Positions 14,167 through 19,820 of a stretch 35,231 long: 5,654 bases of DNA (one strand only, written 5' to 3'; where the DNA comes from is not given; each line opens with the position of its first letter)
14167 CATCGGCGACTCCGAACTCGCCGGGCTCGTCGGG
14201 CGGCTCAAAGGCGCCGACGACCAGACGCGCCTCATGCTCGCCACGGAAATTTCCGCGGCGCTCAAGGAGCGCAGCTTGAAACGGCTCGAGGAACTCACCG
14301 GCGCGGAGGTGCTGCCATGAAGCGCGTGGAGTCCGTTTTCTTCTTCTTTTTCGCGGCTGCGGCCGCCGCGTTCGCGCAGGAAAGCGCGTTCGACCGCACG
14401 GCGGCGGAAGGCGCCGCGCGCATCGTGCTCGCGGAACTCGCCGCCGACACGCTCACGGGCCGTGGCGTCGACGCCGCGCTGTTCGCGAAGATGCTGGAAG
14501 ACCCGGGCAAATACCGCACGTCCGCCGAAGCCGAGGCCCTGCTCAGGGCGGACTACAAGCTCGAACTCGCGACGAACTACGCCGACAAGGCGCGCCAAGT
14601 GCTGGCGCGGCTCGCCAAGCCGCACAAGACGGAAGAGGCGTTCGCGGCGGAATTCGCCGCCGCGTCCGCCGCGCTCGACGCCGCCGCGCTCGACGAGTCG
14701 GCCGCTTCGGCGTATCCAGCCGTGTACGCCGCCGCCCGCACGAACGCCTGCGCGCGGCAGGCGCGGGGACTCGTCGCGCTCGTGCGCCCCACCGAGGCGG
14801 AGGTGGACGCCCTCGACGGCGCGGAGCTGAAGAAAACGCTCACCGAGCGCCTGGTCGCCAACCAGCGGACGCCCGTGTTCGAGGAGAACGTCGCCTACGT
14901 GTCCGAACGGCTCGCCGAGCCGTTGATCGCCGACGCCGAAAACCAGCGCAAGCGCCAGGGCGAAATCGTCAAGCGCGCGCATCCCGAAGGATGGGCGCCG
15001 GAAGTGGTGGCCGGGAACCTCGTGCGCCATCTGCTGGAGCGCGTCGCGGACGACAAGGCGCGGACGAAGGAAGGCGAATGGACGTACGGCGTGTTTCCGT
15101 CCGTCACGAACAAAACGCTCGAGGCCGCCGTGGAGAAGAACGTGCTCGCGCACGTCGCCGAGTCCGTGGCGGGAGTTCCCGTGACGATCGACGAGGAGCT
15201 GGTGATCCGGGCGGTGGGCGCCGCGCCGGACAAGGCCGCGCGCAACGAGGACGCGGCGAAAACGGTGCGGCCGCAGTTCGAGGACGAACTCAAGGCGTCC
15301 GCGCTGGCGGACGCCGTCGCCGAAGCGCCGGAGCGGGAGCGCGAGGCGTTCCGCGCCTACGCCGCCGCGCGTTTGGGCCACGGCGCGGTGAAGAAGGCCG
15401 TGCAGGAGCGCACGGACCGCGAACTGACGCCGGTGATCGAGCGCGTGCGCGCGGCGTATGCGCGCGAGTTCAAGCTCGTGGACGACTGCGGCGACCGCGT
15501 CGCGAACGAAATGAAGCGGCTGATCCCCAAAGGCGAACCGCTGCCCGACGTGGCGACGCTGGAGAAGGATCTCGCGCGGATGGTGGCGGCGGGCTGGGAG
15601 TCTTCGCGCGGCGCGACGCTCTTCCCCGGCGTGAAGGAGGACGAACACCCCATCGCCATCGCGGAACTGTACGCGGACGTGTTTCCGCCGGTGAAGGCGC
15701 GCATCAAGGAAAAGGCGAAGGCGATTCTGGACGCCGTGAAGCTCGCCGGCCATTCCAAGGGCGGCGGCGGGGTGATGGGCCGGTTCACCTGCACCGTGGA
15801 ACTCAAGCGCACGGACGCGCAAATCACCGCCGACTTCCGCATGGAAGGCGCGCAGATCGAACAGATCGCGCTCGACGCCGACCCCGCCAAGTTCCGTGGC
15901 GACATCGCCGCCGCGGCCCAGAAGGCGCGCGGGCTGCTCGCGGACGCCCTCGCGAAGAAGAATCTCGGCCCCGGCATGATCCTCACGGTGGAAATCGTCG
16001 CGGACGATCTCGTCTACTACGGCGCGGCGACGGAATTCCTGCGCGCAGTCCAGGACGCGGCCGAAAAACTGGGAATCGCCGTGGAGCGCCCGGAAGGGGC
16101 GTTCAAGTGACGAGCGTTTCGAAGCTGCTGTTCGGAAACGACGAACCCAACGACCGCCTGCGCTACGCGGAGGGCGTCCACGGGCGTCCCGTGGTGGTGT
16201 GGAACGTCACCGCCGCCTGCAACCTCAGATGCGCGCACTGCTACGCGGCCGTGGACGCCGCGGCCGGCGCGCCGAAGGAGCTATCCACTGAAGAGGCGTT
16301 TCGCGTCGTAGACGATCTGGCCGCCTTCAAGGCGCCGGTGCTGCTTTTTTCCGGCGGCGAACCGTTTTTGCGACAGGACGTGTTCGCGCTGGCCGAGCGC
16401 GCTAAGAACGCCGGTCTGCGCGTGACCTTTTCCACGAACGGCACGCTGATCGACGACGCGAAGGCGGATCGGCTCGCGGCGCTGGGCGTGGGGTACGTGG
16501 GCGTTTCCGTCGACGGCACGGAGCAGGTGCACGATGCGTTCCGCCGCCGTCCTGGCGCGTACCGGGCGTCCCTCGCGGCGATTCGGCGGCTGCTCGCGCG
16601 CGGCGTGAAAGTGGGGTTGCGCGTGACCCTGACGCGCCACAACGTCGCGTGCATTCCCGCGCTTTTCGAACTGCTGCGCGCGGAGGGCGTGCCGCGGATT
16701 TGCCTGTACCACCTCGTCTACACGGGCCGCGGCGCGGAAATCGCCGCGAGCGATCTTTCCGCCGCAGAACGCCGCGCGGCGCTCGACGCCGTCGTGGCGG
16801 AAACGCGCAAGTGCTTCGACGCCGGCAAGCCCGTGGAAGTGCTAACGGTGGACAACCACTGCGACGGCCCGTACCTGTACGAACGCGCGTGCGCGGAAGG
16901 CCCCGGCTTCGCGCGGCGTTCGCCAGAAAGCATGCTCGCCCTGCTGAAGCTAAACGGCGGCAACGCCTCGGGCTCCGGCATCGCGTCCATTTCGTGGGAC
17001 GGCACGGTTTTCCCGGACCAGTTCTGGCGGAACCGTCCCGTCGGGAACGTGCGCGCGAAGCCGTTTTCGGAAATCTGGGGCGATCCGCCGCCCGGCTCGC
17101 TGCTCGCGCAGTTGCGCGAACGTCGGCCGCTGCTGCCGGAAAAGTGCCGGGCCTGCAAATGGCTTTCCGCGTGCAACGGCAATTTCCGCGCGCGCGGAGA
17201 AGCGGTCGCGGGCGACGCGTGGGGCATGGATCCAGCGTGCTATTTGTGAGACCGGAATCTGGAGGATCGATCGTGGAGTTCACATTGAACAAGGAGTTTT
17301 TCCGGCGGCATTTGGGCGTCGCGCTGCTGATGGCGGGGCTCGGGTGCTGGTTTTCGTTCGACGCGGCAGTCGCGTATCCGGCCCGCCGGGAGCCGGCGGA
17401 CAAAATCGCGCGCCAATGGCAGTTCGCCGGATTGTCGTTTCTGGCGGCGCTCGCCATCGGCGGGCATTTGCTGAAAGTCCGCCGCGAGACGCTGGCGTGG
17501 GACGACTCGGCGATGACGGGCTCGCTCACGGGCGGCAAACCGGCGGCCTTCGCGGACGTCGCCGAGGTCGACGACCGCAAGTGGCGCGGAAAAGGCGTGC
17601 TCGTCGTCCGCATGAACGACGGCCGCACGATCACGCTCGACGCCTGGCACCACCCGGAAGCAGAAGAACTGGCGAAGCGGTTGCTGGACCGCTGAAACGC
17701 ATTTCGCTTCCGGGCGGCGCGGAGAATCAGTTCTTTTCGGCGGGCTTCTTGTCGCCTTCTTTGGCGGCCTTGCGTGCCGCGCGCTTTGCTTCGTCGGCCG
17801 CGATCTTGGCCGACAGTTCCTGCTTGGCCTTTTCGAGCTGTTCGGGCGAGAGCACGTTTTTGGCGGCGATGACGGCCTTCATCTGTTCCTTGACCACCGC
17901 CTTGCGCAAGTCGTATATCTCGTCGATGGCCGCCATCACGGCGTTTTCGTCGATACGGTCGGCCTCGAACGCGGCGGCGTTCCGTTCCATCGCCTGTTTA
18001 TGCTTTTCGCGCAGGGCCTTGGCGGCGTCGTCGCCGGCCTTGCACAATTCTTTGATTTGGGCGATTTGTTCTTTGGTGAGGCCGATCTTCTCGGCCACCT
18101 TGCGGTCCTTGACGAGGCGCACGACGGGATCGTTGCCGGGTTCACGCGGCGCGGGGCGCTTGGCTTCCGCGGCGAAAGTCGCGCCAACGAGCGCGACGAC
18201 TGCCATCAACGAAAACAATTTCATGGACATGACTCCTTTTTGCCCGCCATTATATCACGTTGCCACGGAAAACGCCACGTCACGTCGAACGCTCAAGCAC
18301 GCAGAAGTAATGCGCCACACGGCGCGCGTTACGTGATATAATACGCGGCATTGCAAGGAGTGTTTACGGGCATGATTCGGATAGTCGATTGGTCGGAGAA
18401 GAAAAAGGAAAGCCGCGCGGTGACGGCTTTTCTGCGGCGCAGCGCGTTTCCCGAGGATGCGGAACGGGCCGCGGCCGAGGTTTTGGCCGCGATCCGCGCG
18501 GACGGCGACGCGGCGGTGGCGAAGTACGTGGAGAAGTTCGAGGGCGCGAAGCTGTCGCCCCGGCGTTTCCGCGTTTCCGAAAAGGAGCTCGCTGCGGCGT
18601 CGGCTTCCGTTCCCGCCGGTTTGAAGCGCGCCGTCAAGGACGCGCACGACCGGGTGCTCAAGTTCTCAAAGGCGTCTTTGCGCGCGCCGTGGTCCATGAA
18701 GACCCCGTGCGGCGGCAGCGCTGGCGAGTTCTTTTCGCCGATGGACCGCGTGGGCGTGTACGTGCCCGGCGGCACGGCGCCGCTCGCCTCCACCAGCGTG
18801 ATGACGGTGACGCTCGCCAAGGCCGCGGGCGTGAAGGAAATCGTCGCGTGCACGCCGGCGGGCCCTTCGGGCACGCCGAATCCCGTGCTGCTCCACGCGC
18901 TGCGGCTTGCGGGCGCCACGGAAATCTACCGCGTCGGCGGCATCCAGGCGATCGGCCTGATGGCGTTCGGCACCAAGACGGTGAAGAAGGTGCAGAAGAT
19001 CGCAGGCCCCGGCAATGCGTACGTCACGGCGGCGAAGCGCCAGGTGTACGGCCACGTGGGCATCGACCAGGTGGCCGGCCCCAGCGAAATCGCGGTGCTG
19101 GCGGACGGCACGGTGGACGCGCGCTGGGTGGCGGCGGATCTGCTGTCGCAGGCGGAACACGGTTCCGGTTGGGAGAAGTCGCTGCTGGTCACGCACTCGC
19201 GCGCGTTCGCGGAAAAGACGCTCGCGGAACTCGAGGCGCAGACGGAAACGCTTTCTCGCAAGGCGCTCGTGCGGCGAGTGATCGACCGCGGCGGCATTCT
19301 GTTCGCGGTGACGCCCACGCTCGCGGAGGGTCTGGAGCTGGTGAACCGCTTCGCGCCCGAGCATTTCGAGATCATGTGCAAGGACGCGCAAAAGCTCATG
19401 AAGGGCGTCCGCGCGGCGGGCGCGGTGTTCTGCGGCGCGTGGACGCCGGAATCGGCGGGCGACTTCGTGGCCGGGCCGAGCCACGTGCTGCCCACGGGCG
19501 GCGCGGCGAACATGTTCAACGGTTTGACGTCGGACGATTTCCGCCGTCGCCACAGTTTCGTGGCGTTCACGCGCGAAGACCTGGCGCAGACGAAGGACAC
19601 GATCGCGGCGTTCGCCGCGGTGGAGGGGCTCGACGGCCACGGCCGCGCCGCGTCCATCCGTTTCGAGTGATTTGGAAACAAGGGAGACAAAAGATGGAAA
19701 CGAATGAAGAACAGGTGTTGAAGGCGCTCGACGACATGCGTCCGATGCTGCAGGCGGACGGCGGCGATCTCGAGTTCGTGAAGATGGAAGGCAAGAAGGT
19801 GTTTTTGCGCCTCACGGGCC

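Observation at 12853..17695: Orphan MotA/TolQ/ExbB-like + MotB/TolR-like pair heading a tightly coupled five-gene operon with no known motor partner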

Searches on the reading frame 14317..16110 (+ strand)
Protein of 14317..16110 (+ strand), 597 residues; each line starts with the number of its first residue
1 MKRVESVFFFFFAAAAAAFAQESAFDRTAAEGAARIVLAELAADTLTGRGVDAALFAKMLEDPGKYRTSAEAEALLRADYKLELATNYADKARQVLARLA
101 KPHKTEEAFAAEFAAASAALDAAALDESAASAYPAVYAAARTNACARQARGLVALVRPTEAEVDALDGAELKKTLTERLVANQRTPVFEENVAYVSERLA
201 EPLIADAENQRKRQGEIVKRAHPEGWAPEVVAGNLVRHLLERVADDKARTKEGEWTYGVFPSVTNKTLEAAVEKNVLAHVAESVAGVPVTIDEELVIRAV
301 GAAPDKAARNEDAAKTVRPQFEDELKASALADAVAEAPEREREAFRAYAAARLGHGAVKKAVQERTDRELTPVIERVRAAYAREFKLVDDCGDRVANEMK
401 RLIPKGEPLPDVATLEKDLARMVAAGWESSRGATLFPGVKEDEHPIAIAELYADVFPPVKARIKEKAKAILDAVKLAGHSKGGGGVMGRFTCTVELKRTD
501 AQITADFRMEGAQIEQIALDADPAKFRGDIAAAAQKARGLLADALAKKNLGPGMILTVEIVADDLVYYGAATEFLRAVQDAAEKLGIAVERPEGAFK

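Call 4: search_protein_families(library=pfam, proteins=[window:14317-16110:+], max_evalue=1)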
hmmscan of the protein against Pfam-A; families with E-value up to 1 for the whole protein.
window:14317-16110:+ (597 aa): 0 families

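Call 5: search_protein_families(library=ncbifam, proteins=[window:14317-16110:+], max_evalue=1)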
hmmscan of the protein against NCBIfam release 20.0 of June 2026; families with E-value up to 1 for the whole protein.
window:14317-16110:+ (597 aa): 1 family
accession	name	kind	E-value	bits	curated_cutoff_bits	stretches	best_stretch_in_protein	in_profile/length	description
TIGR02937.1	sigma70-ECF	superfamily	0.047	13.3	42.9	1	248-353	85-134/165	sigma-70 family RNA polymerase sigma factor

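Call 19: find_homologous_proteins(query=window:14317-16110:+, max_evalue=0.001)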
Query window:14317-16110:+ (597 aa): 22 proteins with E <= 0.001 among 8000 candidates.
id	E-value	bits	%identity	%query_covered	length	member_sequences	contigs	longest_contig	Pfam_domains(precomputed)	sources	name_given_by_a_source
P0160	0.0e+0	1251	100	100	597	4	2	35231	-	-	-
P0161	0.0e+0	1053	85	97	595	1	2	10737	-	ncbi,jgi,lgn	-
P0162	8.0e-89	317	42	59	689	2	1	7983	-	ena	-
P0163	1.8e-86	310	42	71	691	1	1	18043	-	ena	-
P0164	2.0e-86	309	41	61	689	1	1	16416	-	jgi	-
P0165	1.2e-85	307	41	60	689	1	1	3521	-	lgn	-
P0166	1.9e-81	293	43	65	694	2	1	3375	-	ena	-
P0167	1.3e-79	287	41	65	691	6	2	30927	-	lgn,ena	-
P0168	4.5e-77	279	43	60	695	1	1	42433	-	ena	-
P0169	4.7e-77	279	32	95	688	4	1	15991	-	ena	-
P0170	5.8e-77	278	43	60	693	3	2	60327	-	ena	-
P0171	5.8e-77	278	39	65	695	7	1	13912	-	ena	-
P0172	1.5e-76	277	41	65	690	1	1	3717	-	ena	-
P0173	4.7e-76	275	41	65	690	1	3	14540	-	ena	-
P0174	9.6e-75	271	37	77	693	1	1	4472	-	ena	-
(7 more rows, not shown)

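Call 48: search_protein_families(library=padloc, proteins=[window:14317-16110:+], max_evalue=1)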
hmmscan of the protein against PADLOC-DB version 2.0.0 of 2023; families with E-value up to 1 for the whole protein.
window:14317-16110:+ (597 aa): 0 families

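Call 65: search_solved_structures(query=A3, max_evalue=10, show_alignments=2)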
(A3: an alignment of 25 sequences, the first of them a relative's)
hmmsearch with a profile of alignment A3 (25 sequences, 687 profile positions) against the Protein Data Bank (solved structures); distinct sequences matched with E-value up to 10: 6.
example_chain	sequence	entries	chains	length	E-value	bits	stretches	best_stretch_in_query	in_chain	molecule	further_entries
5t7v_LR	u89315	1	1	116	0.023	16.6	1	586-670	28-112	50S ribosomal protein L18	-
7asn_M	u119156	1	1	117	0.023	16.6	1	586-670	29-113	50S ribosomal protein L18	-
6s0x_M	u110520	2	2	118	0.024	16.5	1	586-670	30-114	50S ribosomal protein L18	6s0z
4wce_L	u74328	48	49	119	0.024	16.5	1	586-670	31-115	50S ribosomal protein L18 | Large ribosomal subunit protein uL18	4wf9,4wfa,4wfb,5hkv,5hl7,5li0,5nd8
5tcu_LR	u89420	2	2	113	0.1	14.4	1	586-666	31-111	50S ribosomal protein L18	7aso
9rvc_n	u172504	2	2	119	0.16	13.8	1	586-670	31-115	Large ribosomal subunit protein uL18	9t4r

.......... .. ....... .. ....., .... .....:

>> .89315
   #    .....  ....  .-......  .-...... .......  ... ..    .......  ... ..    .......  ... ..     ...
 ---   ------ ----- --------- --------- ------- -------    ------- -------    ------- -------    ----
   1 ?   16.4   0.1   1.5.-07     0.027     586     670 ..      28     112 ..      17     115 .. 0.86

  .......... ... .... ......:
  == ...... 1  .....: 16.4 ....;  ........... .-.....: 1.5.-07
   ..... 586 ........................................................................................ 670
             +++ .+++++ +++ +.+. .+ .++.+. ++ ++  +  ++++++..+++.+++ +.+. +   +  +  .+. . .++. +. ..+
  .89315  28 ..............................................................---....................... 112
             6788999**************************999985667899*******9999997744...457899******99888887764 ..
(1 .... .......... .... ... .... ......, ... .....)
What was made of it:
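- Tried and rejected: Gene 3 gave a marginal uL18 match (E 0.023, call 65).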

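Call 66: search_protein_families(library=pfam, alignment_id=A3, max_evalue=0.1)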
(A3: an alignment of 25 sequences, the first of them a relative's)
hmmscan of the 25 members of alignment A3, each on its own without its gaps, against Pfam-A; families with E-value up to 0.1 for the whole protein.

A. member 1, P0160 (597 aa): 0 families

B. families by the number of members that match (of 25 scanned): 7 families
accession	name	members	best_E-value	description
PF02026.21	RyR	2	0.0031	RyR domain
PF02736.25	Myosin_N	1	0.017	Myosin N-terminal SH3-like domain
PF14356.11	DUF4403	1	0.021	Domain of unknown function (DUF4403)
PF19493.4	Trypco1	1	0.036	Trypsin-co-occurring domain 1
PF15809.10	STG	1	0.038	Simian taste bud-specific gene product family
PF02590.22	SPOUT_MTase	1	0.055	Predicted SPOUT methyltransferase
PF05957.18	DUF883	1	0.076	DUF883 N-terminal domain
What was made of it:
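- Neither C nor B matched any Pfam family, which includes the TolA, TonB, ExbD/TolR families (calls 4, 66).
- Tried and rejected: Pfam, NCBIfam and PADLOC gave nothing usable (calls 4, 5, 48, 66).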

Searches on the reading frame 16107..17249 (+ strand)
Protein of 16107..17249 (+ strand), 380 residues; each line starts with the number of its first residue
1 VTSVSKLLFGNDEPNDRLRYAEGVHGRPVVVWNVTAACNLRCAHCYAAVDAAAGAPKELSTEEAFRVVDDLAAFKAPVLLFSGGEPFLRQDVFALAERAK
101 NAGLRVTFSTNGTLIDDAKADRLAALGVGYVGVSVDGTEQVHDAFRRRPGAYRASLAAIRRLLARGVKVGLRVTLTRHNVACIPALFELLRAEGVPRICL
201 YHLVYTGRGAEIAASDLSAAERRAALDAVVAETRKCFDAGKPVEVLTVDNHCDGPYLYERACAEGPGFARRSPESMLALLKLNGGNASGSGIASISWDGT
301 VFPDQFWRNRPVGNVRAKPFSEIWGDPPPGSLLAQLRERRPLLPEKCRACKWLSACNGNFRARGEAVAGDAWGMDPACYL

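Call 4: search_protein_families(library=pfam, proteins=[window:16107-17249:+], max_evalue=1)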
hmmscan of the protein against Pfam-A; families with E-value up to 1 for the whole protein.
window:16107-17249:+ (380 aa): 5 families
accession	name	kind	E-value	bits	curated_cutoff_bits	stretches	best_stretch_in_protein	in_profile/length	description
PF04055.27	Radical_SAM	-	1.7e-28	100.3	29.5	1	33-189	2-165/166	Radical SAM superfamily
PF13353.11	Fer4_12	-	2.2e-09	38.2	22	1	29-138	8-116/137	4Fe-4S single cluster domain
PF13186.11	SPASM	-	9.9e-07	29.4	21.5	1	291-351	6-67/67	Iron-sulfur cluster-binding domain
PF13439.12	Glyco_transf_4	-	0.0072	16.8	28.5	1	93-235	9-143/170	Glycosyltransferase Family 4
PF23809.1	Phage_holin_9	-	0.011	15.9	27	1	146-232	20-106/130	Bacteriophage holin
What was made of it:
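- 16107..17249 (+): Gene 4, a radical SAM/SPASM enzyme of the AhbC/NirJ type. It is a neighbour of the triad, not part of the conserved module. Radical_SAM and SPASM domains are present (call 4).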

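Call 5: search_protein_families(library=ncbifam, proteins=[window:16107-17249:+], max_evalue=1)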
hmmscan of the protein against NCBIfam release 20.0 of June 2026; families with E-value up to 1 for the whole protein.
window:16107-17249:+ (380 aa): 87 families (the best 25 are shown)
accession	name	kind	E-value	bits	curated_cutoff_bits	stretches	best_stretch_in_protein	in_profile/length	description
TIGR04546.1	rSAM_ahbC_deAc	equivalog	1.8e-138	461.6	650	1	5-380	4-385/390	12,18-didecarboxysiroheme deacetylase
TIGR04054.1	rSAM_NirJ1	equivalog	7.3e-129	429.8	650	1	3-380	2-382/387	putative heme d1 biosynthesis radical SAM protein NirJ1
TIGR04051.1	rSAM_NirJ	equivalog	2.7e-107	358.8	515.45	1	27-380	1-348/354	heme d1 biosynthesis radical SAM protein NirJ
TIGR04347.1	pseudo_SAM_Halo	equivalog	9.4e-106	354.3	525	1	3-380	2-385/390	TIGR04347 family pseudo-SAM/SPASM protein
TIGR04545.1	rSAM_ahbD_hemeb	equivalog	2.8e-59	201.3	500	1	30-378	2-335/339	heme b synthase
TIGR04053.2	TIGR04053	equivalog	2.4e-56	191.5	395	2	28-230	7-211/366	TIGR04053 family radical SAM/SPASM domain-containing protein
TIGR04055.1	rSAM_NirJ2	equivalog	1.1e-49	169.8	500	1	29-378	1-322/326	putative heme d1 biosynthesis radical SAM protein NirJ2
TIGR03962.1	mycofact_rSAM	equivalog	1.1e-37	129.9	265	2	23-221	7-203/339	mycofactocin radical SAM maturase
NF045574.1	sacti_mat_StsB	exception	2.1e-34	119.2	625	1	30-211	98-277/466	StsB family radical SAM/SPASM domain sactipeptide maturase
TIGR04303.1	GeoRSP_rSAM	equivalog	2.4e-34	119.4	400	2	30-225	7-200/325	GeoRSP system radical SAM/SPASM protein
TIGR04250.1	SCM_rSAM_ScmE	equivalog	1.1e-32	113.4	400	1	33-370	8-337/358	SynChlorMet cassette radical SAM/SPASM protein ScmE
TIGR02109.1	PQQ_syn_pqqE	equivalog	7.4e-31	107.4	381.35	2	30-266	9-241/358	pyrroloquinoline quinone biosynthesis protein PqqE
TIGR04133.1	rSAM_w_lipo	hypoth_equivalog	6e-30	104.4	425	2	25-235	21-233/350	TIGR04133 family radical SAM/SPASM protein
TIGR04340.1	rSAM_ACGX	hypoth_equivalog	4.3e-28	98.5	400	1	32-379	7-338/341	radical SAM/SPASM domain protein, ACGX system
TIGR04103.1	rSAM_nif11_3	equivalog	4.5e-28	98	725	1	30-214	7-189/412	nif11-class peptide radical SAM maturase 3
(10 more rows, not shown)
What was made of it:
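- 16107..17249 (+): TIGR04546 AhbC scores 461 bits and NirJ1 430 bits, both below their 650-bit cut-offs (call 5).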

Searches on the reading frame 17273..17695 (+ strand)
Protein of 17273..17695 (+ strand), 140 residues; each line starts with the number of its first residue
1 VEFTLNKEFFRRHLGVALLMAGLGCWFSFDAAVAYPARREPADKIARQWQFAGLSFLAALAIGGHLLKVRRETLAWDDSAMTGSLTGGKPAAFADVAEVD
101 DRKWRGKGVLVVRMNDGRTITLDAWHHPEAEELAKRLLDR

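Call 4: search_protein_families(library=pfam, proteins=[window:17273-17695:+], max_evalue=1)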
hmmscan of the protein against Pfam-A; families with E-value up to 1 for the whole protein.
window:17273-17695:+ (140 aa): 1 family
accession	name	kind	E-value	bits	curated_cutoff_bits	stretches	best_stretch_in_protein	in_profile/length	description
PF02628.20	COX15-CtaA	-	0.13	11.7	29.9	1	12-88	148-226/322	Cytochrome oxidase assembly protein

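Call 5: search_protein_families(library=ncbifam, proteins=[window:17273-17695:+], max_evalue=1)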
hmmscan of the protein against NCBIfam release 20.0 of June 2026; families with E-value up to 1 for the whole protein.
window:17273-17695:+ (140 aa): 0 families

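Call 48: search_protein_families(library=padloc, proteins=[window:17273-17695:+], max_evalue=1)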
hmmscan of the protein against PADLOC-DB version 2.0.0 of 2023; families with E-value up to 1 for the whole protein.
window:17273-17695:+ (140 aa): 0 families

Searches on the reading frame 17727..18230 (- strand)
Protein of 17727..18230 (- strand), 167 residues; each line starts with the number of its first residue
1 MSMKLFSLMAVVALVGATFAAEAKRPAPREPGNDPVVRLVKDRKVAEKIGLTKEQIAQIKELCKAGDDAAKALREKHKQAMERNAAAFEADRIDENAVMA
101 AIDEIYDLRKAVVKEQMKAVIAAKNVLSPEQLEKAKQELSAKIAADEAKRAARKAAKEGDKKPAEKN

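Call 8: search_protein_families(library=pfam, proteins=[window:17727-18230:-], max_evalue=0.001)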
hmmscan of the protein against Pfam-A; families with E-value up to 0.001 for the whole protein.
window:17727-18230:- (167 aa): 2 families
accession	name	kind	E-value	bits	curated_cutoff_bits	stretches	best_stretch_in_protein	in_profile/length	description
PF13801.11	Metal_resist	-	5.3e-11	43.2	29.2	1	7-131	2-122/125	Heavy-metal resistance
PF07813.17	LTXXQ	-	2.5e-07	31.8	24.3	1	43-137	7-98/100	LTXXQ motif family protein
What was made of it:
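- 17727..18230 (-): Convergent gene, an LTXXQ/Metal_resist (CpxP/Spy-like) periplasmic protein, marking the downstream boundary. Pfam PF13801 at 5.3e-11 and PF07813 at 2.5e-7 (call 8)
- Checked: g5 stops at 17695, and a convergent gene (17727-18230, minus strand, LTXXQ/Metal_resist family) follows (call 8).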

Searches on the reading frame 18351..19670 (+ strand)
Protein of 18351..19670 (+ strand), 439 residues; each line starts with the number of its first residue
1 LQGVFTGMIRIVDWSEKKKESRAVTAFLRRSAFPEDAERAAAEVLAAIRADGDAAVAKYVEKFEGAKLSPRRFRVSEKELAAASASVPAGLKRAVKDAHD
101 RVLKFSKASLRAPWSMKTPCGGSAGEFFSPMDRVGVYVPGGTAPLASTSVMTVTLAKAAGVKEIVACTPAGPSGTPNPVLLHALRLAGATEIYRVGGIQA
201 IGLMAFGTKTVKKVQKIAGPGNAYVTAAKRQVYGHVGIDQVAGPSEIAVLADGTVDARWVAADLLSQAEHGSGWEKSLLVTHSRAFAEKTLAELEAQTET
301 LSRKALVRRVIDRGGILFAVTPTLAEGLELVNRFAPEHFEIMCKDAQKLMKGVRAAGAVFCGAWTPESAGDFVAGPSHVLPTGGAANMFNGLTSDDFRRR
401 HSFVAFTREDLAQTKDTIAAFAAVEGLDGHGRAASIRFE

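Call 8: search_protein_families(library=pfam, proteins=[window:18351-19670:+], max_evalue=0.001)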
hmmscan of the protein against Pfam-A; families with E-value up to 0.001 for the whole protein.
window:18351-19670:+ (439 aa): 1 family
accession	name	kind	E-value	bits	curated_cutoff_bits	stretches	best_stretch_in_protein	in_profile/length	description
PF00815.25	Histidinol_dh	-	1e-139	466.6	27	1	34-438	8-411/411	Histidinol dehydrogenase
